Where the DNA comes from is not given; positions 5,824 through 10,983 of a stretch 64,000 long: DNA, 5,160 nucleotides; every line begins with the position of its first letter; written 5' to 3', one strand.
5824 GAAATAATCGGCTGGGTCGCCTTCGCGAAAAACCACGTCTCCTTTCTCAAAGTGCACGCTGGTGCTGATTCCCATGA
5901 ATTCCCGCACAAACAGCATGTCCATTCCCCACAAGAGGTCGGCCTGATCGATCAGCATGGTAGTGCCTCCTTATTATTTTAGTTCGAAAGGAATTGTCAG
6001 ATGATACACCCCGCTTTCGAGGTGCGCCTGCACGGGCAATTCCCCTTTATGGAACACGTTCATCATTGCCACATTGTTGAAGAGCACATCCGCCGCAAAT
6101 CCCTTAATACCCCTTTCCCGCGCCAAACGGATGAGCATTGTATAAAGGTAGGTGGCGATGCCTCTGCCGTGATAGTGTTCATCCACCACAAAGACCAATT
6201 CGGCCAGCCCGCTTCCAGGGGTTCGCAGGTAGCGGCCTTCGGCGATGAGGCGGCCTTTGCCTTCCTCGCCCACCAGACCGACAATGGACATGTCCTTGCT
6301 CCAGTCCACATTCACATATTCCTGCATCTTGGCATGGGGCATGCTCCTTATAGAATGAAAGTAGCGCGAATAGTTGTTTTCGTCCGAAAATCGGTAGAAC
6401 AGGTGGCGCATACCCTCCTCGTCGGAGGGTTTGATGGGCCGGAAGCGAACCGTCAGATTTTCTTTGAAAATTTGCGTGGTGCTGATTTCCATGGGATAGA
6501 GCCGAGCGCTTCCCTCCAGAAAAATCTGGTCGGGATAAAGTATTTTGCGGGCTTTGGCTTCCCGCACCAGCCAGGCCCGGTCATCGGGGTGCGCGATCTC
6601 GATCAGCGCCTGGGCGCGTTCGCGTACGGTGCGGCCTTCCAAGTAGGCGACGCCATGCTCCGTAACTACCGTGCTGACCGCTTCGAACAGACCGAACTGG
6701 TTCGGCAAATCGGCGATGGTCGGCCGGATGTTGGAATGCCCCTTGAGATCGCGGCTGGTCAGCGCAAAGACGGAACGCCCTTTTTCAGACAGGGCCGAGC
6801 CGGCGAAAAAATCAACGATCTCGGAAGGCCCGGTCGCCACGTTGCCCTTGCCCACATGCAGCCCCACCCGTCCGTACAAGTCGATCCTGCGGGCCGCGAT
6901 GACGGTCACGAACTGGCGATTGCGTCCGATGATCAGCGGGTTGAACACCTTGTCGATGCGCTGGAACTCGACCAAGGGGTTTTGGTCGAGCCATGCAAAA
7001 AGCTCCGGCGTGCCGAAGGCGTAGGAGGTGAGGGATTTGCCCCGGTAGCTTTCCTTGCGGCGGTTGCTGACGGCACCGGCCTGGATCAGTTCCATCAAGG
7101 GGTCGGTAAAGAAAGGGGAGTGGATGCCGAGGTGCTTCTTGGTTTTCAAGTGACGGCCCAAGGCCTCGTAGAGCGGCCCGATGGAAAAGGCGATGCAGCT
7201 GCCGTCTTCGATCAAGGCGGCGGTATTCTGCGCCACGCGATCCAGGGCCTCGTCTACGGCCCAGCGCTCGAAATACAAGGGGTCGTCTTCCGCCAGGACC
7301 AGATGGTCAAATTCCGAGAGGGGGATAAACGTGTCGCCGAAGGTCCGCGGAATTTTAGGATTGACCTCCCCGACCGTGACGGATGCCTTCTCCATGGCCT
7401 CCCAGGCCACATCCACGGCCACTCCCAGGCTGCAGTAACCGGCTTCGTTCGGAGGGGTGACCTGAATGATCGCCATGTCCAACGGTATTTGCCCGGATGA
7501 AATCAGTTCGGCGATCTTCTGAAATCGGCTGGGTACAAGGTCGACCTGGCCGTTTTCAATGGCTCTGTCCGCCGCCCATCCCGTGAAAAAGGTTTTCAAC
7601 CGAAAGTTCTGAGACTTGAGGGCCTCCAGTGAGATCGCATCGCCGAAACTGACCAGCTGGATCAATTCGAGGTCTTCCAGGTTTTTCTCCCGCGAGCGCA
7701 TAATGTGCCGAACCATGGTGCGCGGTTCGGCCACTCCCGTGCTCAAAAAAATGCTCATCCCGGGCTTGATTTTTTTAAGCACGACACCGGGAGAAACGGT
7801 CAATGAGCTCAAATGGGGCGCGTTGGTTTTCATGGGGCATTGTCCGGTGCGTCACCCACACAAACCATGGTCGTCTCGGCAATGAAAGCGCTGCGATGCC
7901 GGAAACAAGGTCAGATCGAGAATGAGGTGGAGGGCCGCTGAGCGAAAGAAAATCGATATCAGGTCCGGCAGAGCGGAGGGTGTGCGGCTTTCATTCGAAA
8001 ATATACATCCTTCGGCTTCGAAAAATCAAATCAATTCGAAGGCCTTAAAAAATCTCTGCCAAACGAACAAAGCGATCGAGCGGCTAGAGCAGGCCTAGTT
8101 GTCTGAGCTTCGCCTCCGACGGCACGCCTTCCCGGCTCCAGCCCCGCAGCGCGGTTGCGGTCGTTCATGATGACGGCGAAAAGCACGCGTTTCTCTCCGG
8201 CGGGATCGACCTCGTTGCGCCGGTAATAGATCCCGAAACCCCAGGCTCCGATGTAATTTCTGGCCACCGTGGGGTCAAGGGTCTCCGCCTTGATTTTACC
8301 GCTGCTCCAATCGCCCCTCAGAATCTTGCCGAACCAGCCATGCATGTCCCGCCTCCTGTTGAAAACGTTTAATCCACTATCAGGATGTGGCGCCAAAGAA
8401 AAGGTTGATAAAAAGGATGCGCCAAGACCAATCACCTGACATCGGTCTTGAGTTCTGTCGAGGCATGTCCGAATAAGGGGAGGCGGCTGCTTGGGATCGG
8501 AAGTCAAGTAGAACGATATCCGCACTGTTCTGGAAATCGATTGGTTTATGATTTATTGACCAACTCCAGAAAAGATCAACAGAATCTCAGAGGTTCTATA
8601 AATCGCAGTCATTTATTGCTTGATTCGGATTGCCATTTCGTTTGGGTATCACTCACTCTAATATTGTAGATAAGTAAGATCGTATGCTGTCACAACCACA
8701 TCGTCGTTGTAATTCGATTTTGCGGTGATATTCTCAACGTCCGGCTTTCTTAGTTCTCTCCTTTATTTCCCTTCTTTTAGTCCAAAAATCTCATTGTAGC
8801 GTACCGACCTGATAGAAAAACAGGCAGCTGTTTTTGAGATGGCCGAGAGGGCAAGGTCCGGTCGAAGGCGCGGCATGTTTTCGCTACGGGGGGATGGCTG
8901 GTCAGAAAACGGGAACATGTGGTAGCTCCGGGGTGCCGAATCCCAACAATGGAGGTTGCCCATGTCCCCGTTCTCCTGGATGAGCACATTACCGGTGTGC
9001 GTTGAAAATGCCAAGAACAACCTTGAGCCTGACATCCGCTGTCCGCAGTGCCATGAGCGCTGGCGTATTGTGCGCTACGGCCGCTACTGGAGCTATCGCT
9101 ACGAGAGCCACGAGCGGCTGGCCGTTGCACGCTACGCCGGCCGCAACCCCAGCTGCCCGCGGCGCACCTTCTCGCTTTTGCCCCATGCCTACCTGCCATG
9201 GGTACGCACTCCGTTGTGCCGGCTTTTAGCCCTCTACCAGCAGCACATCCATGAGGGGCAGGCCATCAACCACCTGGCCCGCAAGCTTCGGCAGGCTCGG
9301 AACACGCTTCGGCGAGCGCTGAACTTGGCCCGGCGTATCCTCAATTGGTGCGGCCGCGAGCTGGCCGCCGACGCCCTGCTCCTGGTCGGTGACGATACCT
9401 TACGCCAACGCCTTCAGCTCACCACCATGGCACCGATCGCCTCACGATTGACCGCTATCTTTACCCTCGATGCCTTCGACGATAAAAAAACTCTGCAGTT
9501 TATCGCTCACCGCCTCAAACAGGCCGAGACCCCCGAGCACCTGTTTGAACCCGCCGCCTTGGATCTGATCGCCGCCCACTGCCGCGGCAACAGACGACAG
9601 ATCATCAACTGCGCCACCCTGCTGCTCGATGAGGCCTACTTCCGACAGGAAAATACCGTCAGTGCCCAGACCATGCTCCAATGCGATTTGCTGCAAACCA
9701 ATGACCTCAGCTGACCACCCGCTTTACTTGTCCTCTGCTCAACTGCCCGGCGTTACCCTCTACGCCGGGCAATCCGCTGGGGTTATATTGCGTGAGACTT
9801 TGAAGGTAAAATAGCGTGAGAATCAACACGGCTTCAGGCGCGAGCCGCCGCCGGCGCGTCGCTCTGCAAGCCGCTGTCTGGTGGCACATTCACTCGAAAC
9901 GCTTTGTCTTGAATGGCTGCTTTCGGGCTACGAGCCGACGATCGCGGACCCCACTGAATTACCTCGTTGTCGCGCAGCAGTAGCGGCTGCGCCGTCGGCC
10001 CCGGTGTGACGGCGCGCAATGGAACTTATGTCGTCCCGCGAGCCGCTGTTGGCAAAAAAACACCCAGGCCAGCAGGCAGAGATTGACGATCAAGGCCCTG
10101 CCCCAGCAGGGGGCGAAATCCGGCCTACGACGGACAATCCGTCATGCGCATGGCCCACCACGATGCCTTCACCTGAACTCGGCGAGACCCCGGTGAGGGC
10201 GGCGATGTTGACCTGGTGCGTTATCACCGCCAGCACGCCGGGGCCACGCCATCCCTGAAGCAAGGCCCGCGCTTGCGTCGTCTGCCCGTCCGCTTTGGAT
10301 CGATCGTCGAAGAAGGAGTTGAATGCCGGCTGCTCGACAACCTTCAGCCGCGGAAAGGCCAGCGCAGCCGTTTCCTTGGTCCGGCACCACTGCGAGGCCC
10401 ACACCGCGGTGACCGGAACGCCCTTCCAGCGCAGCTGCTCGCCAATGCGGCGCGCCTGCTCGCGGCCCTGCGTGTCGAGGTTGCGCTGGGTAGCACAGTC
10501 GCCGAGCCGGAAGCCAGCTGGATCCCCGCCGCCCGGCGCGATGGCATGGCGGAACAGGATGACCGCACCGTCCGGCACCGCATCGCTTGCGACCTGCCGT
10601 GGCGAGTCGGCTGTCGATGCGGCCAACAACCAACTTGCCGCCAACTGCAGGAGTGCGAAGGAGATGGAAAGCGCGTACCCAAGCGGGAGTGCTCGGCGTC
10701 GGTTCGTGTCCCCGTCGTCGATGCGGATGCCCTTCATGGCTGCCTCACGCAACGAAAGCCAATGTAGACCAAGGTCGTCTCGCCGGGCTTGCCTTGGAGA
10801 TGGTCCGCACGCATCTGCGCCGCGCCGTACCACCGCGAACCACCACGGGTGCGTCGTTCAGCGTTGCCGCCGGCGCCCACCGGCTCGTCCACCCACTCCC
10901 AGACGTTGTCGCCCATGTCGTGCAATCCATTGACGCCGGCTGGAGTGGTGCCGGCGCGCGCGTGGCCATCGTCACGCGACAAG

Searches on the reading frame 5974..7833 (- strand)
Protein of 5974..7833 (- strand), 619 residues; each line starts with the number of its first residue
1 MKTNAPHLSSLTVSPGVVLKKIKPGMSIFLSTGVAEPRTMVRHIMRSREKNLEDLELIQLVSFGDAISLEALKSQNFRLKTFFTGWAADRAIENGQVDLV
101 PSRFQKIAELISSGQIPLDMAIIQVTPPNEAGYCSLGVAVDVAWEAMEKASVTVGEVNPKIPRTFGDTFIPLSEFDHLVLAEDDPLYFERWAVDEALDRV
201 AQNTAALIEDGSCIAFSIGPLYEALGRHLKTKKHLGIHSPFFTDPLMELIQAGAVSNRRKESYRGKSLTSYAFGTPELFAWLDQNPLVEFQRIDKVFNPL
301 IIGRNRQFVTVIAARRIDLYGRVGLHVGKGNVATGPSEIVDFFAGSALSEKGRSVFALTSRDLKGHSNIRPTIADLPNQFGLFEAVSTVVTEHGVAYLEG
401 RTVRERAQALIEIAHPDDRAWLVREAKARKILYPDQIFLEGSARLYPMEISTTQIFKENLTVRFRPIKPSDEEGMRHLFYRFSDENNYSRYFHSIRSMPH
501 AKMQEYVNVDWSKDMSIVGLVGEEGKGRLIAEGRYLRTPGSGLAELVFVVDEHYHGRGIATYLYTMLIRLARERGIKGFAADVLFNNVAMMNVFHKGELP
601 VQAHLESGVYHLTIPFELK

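Call 69: search_protein_families(library=pfam, proteins=[window:5974-7833:-], max_evalue=0.001)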
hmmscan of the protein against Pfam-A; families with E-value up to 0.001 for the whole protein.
window:5974-7833:- (619 aa): 4 families
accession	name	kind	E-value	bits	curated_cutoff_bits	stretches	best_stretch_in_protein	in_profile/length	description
PF13336.12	AcetylCoA_hyd_C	-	2e-40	138.6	23.7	1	274-426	1-154/154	Acetyl-CoA hydrolase/transferase C-terminal domain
PF02550.21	AcetylCoA_hydro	-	2.8e-14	54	24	1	25-182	28-190/198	Acetyl-CoA hydrolase/transferase N-terminal domain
PF00583.31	Acetyltransf_1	-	3.4e-08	34.2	20.7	1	509-595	25-112/116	Acetyltransferase (GNAT) family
PF13302.13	Acetyltransf_3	-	3e-05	25.2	25.4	1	462-596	2-134/138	Acetyltransferase (GNAT) domain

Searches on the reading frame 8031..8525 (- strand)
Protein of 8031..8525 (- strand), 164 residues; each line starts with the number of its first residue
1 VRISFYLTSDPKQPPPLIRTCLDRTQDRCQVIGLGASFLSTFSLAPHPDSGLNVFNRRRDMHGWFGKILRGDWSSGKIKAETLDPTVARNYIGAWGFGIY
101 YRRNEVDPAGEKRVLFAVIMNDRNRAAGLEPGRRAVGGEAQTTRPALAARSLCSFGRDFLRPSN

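Call 69: search_protein_families(library=pfam, proteins=[window:8031-8525:-], max_evalue=0.001)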
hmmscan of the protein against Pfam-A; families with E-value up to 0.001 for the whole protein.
window:8031-8525:- (164 aa): 1 family
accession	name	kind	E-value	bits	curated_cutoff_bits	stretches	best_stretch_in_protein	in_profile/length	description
PF02730.20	AFOR_N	-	3.2e-07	30.7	29.8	0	66-108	1-43/199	Aldehyde ferredoxin oxidoreductase, N-terminal domain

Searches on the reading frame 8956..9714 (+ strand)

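Call 3: search_protein_families(library=pfam, proteins=[window:8956-9714:+], max_evalue=0.1)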
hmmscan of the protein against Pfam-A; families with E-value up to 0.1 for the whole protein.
window:8956-9714:+ (252 aa): 3 families
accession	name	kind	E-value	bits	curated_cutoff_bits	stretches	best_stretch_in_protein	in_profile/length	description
PF12710.13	HAD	-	0.013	16.3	27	0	29-101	31-101/189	haloacid dehalogenase-like hydrolase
PF22606.2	Cdc6-ORC-like_ATPase_lid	-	0.014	15.7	27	0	181-212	8-38/60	Cdc6/ORC-like, ATPase lid domain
PF08988.15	T3SS_needle_E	-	0.044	14.5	22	0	100-124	12-36/67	Type III secretion system, cytoplasmic E component of needle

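Call 6: search_protein_families(library=ncbifam, proteins=[window:8956-9714:+], max_evalue=0.01)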
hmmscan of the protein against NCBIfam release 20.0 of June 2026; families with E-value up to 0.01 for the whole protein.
window:8956-9714:+ (252 aa): 1 family
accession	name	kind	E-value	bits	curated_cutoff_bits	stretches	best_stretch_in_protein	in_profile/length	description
TIGR03015.1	pepcterm_ATPase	hypoth_equivalog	2e-09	37.3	324.5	1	114-240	132-259/269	XrtA/PEP-CTERM system-associated ATPase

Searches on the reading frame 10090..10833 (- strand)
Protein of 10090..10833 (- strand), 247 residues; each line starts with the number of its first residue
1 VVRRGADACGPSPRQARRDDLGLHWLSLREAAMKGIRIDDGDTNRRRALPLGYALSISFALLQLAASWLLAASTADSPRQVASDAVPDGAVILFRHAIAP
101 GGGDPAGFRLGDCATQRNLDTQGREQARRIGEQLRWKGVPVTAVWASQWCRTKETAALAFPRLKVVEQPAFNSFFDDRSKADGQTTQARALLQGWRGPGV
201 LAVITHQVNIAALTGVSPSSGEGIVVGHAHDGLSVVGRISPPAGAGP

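Call 69: search_protein_families(library=pfam, proteins=[window:10090-10833:-], max_evalue=0.001)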
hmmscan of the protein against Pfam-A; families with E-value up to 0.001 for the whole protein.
window:10090-10833:- (247 aa): 1 family
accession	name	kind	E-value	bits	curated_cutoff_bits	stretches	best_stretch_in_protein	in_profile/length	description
PF00300.27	His_Phos_1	-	1e-05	25.7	21.7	1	118-165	24-71/194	Histidine phosphatase superfamily (branch 1)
